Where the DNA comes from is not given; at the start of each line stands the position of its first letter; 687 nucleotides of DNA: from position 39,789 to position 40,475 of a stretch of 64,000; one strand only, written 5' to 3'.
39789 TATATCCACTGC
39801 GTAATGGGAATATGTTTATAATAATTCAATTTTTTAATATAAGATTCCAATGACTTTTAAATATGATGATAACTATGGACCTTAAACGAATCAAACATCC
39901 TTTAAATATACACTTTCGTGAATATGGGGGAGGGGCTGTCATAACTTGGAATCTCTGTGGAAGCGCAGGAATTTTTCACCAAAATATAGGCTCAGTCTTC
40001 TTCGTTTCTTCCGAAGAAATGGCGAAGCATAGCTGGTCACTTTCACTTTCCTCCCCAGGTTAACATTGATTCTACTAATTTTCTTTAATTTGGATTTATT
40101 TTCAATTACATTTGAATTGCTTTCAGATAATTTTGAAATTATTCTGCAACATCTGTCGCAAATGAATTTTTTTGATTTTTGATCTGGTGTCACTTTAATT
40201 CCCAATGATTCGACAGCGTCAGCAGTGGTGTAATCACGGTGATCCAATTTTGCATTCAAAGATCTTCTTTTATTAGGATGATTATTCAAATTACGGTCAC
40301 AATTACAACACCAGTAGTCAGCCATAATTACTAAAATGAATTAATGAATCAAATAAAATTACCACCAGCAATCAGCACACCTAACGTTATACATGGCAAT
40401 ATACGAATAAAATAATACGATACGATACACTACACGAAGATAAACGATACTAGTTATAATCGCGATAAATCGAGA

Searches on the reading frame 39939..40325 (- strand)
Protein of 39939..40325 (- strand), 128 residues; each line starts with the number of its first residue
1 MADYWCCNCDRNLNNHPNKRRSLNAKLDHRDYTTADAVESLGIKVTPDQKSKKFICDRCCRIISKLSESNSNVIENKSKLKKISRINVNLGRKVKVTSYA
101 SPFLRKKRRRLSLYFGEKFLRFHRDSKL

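Call 17: search_protein_families(library=pfam, proteins=[window:39939-40325:-], max_evalue=0.01)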
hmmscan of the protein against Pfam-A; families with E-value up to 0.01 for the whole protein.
window:39939-40325:- (128 aa): 0 families

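Call 47: find_homologous_proteins(query=window:39939-40325:-, max_evalue=0.01)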
Query window:39939-40325:-: 4 candidates shared short words with the query, none scored E <= 0.01.
